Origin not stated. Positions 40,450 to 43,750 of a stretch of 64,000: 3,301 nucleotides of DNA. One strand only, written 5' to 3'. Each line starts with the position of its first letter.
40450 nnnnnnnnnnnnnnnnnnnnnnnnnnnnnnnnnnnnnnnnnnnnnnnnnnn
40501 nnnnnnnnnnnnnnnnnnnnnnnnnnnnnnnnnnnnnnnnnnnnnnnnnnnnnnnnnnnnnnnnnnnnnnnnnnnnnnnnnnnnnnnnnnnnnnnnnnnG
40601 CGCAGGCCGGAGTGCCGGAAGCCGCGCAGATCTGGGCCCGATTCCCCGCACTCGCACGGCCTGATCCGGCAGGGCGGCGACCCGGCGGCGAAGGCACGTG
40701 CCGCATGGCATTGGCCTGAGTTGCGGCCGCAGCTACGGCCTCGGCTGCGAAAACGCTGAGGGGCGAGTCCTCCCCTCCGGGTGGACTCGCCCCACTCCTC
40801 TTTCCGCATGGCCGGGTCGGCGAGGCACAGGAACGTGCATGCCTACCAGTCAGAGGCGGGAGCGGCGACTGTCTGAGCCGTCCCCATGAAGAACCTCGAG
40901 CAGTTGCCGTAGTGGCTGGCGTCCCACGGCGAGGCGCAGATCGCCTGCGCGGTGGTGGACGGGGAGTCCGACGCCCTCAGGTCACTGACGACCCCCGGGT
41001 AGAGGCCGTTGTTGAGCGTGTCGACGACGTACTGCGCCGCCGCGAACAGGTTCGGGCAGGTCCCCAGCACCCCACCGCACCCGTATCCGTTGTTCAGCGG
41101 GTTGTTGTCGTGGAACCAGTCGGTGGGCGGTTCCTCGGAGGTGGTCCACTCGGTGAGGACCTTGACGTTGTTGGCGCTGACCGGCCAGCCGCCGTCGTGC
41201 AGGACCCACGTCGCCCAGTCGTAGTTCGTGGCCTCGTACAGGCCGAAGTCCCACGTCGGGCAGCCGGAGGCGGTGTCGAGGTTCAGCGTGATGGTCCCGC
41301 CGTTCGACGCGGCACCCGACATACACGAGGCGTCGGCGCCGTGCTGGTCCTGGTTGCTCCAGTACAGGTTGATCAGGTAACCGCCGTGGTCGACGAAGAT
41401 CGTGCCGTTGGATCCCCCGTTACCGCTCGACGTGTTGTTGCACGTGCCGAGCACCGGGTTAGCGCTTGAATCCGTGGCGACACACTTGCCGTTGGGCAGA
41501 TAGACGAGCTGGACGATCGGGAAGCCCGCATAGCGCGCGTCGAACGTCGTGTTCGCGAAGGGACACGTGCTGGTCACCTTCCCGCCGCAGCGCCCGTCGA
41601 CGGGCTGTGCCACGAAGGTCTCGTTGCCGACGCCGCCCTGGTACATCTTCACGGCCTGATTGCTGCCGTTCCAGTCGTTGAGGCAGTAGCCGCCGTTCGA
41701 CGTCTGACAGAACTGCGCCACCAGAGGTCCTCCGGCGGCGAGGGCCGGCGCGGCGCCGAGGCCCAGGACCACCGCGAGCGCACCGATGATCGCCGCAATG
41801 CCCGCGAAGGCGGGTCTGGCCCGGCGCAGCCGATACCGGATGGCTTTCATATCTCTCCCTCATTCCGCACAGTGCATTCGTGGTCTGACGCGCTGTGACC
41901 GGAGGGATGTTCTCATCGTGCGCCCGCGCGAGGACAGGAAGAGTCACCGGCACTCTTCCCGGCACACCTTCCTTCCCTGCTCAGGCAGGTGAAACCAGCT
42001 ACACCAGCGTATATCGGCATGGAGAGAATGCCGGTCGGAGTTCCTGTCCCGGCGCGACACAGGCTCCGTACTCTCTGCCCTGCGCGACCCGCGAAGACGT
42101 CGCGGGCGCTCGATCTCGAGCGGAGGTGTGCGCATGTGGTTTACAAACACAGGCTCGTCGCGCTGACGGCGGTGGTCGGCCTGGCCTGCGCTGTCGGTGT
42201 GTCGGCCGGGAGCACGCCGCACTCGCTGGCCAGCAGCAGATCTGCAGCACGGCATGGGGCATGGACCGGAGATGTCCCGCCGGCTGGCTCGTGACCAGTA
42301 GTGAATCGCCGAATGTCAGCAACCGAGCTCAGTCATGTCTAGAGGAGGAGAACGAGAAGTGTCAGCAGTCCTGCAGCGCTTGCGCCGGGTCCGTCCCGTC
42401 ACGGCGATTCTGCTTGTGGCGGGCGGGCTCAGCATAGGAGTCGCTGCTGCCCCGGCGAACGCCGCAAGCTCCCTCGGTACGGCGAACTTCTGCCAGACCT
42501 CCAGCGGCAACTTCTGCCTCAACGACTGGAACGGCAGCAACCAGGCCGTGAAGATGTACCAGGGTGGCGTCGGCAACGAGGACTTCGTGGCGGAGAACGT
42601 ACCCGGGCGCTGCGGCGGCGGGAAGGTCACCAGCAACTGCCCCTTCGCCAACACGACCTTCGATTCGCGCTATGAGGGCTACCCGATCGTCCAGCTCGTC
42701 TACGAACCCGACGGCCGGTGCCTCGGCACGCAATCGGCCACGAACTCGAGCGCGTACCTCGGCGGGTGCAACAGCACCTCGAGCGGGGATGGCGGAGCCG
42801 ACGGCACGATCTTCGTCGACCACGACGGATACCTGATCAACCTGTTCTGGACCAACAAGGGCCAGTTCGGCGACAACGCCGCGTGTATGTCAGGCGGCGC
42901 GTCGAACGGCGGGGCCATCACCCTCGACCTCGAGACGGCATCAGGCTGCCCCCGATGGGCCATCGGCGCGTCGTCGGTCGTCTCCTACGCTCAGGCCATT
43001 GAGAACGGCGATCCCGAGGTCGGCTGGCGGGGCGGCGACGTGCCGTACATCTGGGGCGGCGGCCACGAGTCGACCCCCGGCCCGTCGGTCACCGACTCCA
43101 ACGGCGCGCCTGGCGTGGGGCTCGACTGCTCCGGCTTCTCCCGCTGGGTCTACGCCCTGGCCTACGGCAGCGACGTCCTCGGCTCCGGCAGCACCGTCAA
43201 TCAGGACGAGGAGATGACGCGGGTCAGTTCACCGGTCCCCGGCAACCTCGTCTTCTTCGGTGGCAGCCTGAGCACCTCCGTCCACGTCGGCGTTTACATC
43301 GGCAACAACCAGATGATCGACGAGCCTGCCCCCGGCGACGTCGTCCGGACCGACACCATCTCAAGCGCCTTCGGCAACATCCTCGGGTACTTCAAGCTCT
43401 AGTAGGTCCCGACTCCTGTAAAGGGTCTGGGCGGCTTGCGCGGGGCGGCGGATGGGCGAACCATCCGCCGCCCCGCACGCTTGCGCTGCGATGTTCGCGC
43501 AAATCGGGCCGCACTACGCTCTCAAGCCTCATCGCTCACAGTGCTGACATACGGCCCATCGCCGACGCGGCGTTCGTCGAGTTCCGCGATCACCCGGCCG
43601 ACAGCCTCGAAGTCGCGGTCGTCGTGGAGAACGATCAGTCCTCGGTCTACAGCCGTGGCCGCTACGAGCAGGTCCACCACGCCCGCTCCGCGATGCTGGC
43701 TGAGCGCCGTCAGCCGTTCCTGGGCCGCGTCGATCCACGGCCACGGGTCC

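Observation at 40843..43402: Divergent pair of paralogous secreted proteins: one shared 8-Cys module, two different C-terminal domains (one NlpC/P60)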

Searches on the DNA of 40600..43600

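Call 81: search_rna_families(source=window, start=40600, end=43600, threshold=evalue, max_evalue=1, show_alignments=2)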
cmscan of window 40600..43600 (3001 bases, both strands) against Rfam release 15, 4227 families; matches with E-value up to 1: 3.
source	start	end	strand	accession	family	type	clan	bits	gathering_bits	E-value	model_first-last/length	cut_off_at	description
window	43440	43476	+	RF03819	mir-Ro6-3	Gene; miRNA;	-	28.5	79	0.094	1-72/72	no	mir-Ro6-3 microRNA precursor family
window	43440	43476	-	RF03819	mir-Ro6-3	Gene; miRNA;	-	28.5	79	0.095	1-72/72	no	mir-Ro6-3 microRNA precursor family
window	43403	43482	+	RF01811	PtaRNA1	Gene; antitoxin;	-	21.4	47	0.41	1-72/72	no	Plasmid transferred anti-sense RNA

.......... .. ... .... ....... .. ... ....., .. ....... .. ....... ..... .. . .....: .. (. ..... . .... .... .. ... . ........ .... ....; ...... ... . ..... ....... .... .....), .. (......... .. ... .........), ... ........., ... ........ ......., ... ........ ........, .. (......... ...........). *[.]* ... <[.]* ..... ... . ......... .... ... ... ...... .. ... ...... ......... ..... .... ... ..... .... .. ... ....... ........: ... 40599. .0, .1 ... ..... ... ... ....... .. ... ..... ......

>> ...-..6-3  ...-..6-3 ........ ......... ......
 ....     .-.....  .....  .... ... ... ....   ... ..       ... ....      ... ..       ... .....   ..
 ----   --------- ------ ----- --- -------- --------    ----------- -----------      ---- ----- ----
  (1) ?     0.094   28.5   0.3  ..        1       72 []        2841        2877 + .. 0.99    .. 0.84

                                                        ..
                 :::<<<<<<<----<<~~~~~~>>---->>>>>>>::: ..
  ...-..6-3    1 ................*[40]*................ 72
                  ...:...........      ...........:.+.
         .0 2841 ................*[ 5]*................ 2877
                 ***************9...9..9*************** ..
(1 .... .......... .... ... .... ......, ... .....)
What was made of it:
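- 41851..42358 (.): ~500-bp divergent intergenic region, presumably holding both promoters. No known RNA element. No Rfam hit at E <= 1 (call 81).
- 43440..43476 (.): Perfect 16-bp GC-rich hairpin between the stop of B and the stop of the convergent vapC; a likely bidirectional terminator stem. Alignment printed in call 81: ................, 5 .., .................
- Tried and rejected: No cyclic-di-AMP (ydaO) riboswitch or any other Rfam family in the A-B intergenic region (call 81).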
